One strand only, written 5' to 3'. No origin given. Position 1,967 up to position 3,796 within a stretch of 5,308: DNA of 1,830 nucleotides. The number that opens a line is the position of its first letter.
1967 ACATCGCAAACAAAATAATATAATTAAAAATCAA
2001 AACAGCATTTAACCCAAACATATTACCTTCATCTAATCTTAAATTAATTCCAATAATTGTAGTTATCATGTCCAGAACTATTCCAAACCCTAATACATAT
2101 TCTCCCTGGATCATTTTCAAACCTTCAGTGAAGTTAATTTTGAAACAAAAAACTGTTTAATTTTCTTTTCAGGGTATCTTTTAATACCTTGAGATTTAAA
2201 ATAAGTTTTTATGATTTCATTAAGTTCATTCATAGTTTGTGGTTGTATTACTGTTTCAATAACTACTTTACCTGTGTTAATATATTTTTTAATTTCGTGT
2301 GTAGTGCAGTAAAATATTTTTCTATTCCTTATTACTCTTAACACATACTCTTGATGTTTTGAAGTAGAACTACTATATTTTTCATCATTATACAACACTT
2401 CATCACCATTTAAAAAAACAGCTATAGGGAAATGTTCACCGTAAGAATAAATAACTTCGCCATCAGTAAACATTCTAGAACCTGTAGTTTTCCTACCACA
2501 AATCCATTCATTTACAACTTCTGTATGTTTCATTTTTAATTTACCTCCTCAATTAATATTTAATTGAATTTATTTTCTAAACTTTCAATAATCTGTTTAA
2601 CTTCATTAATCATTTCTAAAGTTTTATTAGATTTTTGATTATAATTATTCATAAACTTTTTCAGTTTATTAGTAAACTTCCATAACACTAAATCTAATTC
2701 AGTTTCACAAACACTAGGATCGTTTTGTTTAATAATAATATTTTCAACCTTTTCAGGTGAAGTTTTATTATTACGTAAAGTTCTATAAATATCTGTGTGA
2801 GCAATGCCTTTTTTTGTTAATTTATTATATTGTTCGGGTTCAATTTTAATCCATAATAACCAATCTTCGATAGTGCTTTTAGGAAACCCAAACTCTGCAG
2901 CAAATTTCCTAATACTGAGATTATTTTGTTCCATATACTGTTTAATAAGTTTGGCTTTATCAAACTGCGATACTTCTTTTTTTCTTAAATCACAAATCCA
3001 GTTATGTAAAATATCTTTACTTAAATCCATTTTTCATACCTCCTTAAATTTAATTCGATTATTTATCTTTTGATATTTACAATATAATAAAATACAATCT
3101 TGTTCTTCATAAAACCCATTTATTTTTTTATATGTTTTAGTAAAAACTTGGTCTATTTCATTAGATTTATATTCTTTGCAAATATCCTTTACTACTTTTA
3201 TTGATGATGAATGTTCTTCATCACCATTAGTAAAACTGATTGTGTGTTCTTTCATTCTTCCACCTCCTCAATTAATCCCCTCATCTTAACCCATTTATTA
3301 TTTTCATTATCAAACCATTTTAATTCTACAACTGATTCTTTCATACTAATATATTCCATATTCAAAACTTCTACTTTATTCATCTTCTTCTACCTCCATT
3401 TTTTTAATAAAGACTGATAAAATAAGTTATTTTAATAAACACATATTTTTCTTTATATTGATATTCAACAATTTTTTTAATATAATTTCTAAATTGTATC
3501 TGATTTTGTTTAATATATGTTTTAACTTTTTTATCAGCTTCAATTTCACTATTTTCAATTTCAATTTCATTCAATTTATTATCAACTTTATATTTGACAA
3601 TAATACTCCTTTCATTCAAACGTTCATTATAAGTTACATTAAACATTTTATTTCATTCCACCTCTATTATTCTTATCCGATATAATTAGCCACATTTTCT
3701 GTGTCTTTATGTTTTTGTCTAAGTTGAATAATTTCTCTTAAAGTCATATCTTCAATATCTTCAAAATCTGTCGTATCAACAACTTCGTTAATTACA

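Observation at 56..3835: Near-identical ~320-bp direct repeat, 3459 bp apart, brackets an eight-gene block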

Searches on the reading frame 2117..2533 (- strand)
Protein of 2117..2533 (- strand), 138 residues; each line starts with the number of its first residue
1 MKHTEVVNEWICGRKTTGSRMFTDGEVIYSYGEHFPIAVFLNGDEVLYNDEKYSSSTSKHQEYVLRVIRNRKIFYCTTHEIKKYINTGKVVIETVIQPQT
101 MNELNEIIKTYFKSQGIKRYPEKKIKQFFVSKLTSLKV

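Call 7: search_protein_families(library=pfam, max_evalue=0.1, proteins=[window:2117-2533:-])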
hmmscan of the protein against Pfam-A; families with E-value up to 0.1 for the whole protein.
window:2117-2533:- (138 aa): 2 families
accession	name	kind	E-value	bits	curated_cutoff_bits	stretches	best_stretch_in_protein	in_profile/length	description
PF07350.19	Gig2-like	-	0.07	12.3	27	1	78-128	65-116/408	Gig2-like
PF18953.6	SAP_new25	-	0.093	12.8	26.3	0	102-123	29-50/51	SAP domain-containing new25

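Call 14: search_protein_families(library=phrogs, max_evalue=0.01, proteins=[window:2117-2533:-])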
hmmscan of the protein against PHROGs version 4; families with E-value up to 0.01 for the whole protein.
window:2117-2533:- (138 aa): 4 families
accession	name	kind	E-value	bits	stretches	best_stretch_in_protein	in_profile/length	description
phrog_7247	-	unknown function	7.9e-18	65.8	1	13-82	21-94/365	-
phrog_29643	-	unknown function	2.5e-09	37.3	1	16-77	20-88/423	-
phrog_5643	-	unknown function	3e-05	24.7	1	23-60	16-52/79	-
phrog_32689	-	unknown function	0.009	17.2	0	27-69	88-128/136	-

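Call 36: search_dna_similar(query=window:2117-2533:-, collection=phages, mode=protein, max_evalue=0.001, max_rows=15)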
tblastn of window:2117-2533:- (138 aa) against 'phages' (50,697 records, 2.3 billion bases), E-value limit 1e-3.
Records with a match: 17; places in all: 17; records where one place covers at least 80% of the query: 0.
Best place of each record, by identity: <60% 17.
By first word of the organism name: Gordonia 8; Pseudomonas 3; Brevundimonas 3; Rhizobium 2; Limnohabitans 1.
By host as written in the record: Gordonia terrae 3612 7; Rhizobium etli Brasil5 2; Pseudomonas grimontii MBTL2-21 2; Brevundimonas pondensis LVF1 2; Pseudomonas sp. 1; Brevundimonas goettingensis LVF2 1; Limnohabitans sp. YIMB22184 1; Gordonia terrae CAG3 1.
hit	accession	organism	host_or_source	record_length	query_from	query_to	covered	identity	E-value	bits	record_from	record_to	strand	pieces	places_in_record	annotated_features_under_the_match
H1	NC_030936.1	Gordonia phage Bachita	Gordonia terrae 3612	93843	6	105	72%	31.8%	1e-6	52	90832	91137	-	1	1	184: hypothetical protein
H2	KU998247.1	Gordonia phage Bachita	Gordonia terrae 3612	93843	6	105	72%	31.8%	1e-6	52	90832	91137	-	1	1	184: hypothetical protein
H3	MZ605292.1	Pseudomonas phage UAntarctica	Pseudomonas sp.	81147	4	96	67%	33.7%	4e-7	53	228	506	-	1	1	none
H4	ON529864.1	Brevundimonas phage vB_BgoS-Fanboy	Brevundimonas goettingensis LVF2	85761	1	68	49%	43.0%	2e-10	63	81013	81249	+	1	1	hypothetical protein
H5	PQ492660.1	Limnohabitans phage YIMV22061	Limnohabitans sp. YIMB22184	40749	3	76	54%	39.5%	7e-8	56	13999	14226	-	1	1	hypothetical protein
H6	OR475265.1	Gordonia phage Culver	Gordonia terrae CAG3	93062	21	105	62%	33.3%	1e-5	49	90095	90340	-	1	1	185: hypothetical protein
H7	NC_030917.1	Gordonia phage OneUp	Gordonia terrae 3612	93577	1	75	54%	37.2%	3e-8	57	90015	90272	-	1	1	165: hypothetical protein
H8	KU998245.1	Gordonia phage OneUp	Gordonia terrae 3612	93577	1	75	54%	37.2%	3e-8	57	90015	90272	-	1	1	165: hypothetical protein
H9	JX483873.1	Rhizobium phage RHEph01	Rhizobium etli Brasil5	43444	15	83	50%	38.4%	3e-6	51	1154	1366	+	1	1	hypothetical protein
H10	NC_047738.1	Rhizobium phage RHEph01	Rhizobium etli Brasil5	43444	15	83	50%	38.4%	3e-6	51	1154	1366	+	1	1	hypothetical protein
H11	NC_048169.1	Gordonia phage BrutonGaster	Gordonia terrae 3612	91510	1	75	54%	34.9%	3e-7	54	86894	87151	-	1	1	161: hypothetical protein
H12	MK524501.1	Gordonia phage BrutonGaster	Gordonia terrae 3612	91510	1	75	54%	34.9%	3e-7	54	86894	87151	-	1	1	161: hypothetical protein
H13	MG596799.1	Pseudomonas phage PMBT3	Pseudomonas grimontii MBTL2-21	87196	5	75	51%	36.8%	5e-7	53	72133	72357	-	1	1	hypothetical protein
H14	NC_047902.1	Pseudomonas phage PMBT3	Pseudomonas grimontii MBTL2-21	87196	5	75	51%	36.8%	5e-7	53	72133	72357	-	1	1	hypothetical protein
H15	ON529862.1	Brevundimonas phage vB_BpoS-Poludnitsa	Brevundimonas pondensis LVF1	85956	3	68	48%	39.0%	3e-7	54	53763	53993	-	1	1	hypothetical protein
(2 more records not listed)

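Call 73: search_protein_families(library=padloc, max_evalue=0.01, proteins=[window:2117-2533:-])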
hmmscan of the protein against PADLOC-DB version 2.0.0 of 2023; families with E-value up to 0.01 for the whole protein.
window:2117-2533:- (138 aa): 0 families

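Call 74: search_protein_families(library=ncbifam, max_evalue=0.01, proteins=[window:2117-2533:-])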
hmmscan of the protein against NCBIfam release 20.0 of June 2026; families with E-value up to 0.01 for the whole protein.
window:2117-2533:- (138 aa): 0 families

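Call 77: find_related_loci(query=A3, collection=viral_contigs, flank=10000)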
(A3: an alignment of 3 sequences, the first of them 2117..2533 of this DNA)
Query A3 (138 aa) in viral_contigs; peptide patterns used: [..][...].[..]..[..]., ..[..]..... (x = any residue, [..] = any of these).
302 stretches matched a pattern; 27 encode a relative of the query (tblastn E <= 1e-3); 27 distinct loci.
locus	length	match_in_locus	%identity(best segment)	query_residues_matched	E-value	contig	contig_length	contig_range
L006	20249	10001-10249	44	3-81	6e-16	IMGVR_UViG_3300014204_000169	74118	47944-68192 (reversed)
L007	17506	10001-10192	44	18-81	2e-11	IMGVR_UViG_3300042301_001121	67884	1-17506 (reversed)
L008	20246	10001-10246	39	1-75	6e-9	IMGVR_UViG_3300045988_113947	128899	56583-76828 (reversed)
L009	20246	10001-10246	39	1-75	6e-9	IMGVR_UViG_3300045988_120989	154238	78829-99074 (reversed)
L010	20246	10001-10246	39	1-75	6e-9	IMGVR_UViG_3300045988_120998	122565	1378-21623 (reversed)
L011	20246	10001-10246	39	1-75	2e-8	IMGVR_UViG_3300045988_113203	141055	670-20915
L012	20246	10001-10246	39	1-75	4e-8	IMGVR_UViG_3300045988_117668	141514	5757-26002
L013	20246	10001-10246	39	1-75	4e-8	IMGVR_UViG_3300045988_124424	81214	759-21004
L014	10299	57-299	34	18-83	3e-8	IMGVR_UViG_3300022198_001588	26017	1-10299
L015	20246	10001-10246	39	1-75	5e-8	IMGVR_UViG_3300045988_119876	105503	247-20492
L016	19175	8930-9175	39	1-75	4e-8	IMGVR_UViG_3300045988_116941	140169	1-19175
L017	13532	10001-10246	39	1-75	4e-8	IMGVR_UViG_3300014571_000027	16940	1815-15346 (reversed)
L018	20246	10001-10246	39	1-75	5e-8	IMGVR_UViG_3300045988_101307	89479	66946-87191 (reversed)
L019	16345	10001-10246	39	1-75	4e-8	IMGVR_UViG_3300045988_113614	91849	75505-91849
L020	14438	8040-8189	42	18-62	2e-7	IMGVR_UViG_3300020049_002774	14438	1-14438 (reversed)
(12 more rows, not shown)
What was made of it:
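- It matches phrog_7247 (E = 8e-18), hypothetical proteins of many phages, and 27 IMG/VR contigs (calls 14, 36, 77).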

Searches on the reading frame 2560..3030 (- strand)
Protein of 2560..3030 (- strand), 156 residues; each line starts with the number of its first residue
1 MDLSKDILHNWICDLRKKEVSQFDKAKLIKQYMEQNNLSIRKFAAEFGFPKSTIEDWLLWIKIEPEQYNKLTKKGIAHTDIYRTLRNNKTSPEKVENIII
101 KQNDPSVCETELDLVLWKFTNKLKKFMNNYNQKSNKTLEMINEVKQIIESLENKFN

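Call 7: search_protein_families(library=pfam, max_evalue=0.1, proteins=[window:2560-3030:-])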
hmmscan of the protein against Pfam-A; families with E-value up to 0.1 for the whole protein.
window:2560-3030:- (156 aa): 9 families
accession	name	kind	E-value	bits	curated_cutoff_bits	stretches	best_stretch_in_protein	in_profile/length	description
PF13518.12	HTH_28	-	0.0012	19.3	25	1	25-58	2-33/52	Helix-turn-helix domain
PF17762.8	HTH_ParB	-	0.003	18.1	22.6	1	20-81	3-64/102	ParB HTH domain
PF01381.28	HTH_3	-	0.0037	17.7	23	1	29-57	1-29/55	Helix-turn-helix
PF12116.14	SpoIIID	-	0.023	15.2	27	1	26-55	8-37/82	Stage III sporulation protein D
PF04814.19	HNF-1_N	-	0.028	15.3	29.7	0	26-59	123-156/175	Hepatocyte nuclear factor 1 (HNF-1), N terminus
PF12983.12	DUF3867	-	0.037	14.6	27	1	6-64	23-88/185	Protein of unknown function (DUF3867)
PF14493.12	HTH_40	-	0.068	13.9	27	0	34-74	9-51/89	Helix-turn-helix domain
PF05225.22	HTH_psq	-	0.083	13.1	20.4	0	32-55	12-34/45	helix-turn-helix, Psq domain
PF18024.7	HTH_50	-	0.09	12.9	27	0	19-54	7-40/50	Helix-turn-helix domain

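Call 14: search_protein_families(library=phrogs, max_evalue=0.01, proteins=[window:2560-3030:-])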
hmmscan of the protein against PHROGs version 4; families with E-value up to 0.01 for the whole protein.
window:2560-3030:- (156 aa): 9 families
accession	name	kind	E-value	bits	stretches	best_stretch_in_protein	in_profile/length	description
phrog_4779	-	transcription regulation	0.00038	21.9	1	25-66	3-44/98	transcriptional regulator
phrog_925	-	DNA, RNA and nucleotide metabolism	0.00087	20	1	26-56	6-36/67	HTH DNA binding protein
phrog_2967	-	transcription regulation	0.0015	19.2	1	26-58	12-44/225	transcriptional regulator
phrog_4494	-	unknown function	0.0016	19.9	1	27-80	9-63/109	-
phrog_3264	-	DNA, RNA and nucleotide metabolism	0.0025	18.5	1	16-152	140-233/337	ParB-like partition protein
phrog_11726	-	moron, auxiliary metabolic gene and host takeover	0.005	18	1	17-87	5-77/89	sporulation stage III protein D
phrog_1337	-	DNA, RNA and nucleotide metabolism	0.0053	17.1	0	24-102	14-98/316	DNA binding protein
phrog_8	-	transcription regulation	0.0067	16.9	0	26-57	78-109/346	transcriptional regulator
phrog_151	-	integration and excision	0.0068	16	1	16-150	124-256/582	transposase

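Call 73: search_protein_families(library=padloc, max_evalue=0.01, proteins=[window:2560-3030:-])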
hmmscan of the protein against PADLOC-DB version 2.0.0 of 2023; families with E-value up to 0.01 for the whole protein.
window:2560-3030:- (156 aa): 0 families

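Call 74: search_protein_families(library=ncbifam, max_evalue=0.01, proteins=[window:2560-3030:-])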
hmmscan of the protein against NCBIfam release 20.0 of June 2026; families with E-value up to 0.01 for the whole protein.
window:2560-3030:- (156 aa): 2 families
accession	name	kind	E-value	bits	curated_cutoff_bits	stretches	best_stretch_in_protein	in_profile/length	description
TIGR04111.1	BcepMu_gp16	hypoth_equivalog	0.00029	20.7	34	1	26-58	2-34/55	phage-associated protein, BcepMu gp16 family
TIGR04285.1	nucleoid_noc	exception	0.00033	20.1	315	1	12-152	89-230/255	nucleoid occlusion protein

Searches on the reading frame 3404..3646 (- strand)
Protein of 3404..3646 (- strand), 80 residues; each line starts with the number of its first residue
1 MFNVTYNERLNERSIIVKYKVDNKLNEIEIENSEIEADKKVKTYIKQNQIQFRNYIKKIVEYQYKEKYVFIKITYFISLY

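Call 7: search_protein_families(library=pfam, max_evalue=0.1, proteins=[window:3404-3646:-])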
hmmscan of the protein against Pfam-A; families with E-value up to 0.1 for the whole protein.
window:3404-3646:- (80 aa): 1 family
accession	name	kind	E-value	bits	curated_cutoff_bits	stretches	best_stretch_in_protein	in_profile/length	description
PF08752.16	COP-gamma_platf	-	0.069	13.7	25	1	3-72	36-103/152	Coatomer gamma subunit appendage platform subdomain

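Call 14: search_protein_families(library=phrogs, max_evalue=0.01, proteins=[window:3404-3646:-])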
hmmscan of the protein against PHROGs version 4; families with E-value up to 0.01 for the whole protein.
window:3404-3646:- (80 aa): 0 families

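Call 19: list_cluster_members(proteins=[P0001, window:3404-3646:-, window:2117-2533:-, window:2560-3030:-, window:44-187:-, window:3673-3834:-])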
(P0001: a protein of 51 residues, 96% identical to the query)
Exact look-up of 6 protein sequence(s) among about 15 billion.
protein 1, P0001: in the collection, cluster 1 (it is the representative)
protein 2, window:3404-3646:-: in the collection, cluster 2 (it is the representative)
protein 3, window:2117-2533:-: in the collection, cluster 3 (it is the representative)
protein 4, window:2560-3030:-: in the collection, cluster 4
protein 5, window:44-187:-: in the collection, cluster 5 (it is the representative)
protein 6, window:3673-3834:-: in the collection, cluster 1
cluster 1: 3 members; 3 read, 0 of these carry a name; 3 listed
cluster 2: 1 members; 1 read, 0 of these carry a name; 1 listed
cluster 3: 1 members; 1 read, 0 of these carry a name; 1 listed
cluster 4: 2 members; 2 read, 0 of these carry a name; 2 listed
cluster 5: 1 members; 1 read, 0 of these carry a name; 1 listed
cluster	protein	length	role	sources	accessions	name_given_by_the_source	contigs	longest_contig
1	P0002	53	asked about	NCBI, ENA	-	-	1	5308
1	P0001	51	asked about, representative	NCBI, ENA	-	-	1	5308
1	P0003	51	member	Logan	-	-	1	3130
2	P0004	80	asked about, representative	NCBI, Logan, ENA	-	-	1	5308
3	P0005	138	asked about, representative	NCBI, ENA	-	-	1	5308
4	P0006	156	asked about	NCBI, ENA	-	-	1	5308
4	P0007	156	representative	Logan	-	-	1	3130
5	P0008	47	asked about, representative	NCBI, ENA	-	-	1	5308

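Call 67: predict_structure(protein=window:3404-3646:-)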
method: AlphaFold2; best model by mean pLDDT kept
length: 80 residues; sequences in the alignment: 1
mean_pLDDT: 77.3   pTM: 0.36
mean pLDDT of the five models: 77.3, 76.7, 62.2, 61.7, 44.7
residues with pLDDT >= 90: 5; 70-90: 58; 50-70: 17; < 50: 0
segments of 3 or more residues with pLDDT < 50: none
pLDDT, mean of each block of 10 residues (from residue 1): 70 80 81 78 89 85 67 69
secondary structure, 60 per line:
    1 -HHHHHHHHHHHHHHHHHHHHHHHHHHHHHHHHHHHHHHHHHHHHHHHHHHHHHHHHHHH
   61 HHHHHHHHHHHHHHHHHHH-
elements in order: H2-79

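Call 73: search_protein_families(library=padloc, max_evalue=0.01, proteins=[window:3404-3646:-])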
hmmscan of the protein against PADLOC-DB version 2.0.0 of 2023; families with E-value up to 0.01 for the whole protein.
window:3404-3646:- (80 aa): 0 families

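Call 74: search_protein_families(library=ncbifam, max_evalue=0.01, proteins=[window:3404-3646:-])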
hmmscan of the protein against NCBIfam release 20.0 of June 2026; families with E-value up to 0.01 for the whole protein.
window:3404-3646:- (80 aa): 1 family
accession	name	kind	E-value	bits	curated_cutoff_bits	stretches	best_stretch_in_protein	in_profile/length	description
TIGR00602.1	rad24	subfamily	0.0035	15.9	482.55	1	10-66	402-460/640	checkpoint protein rad24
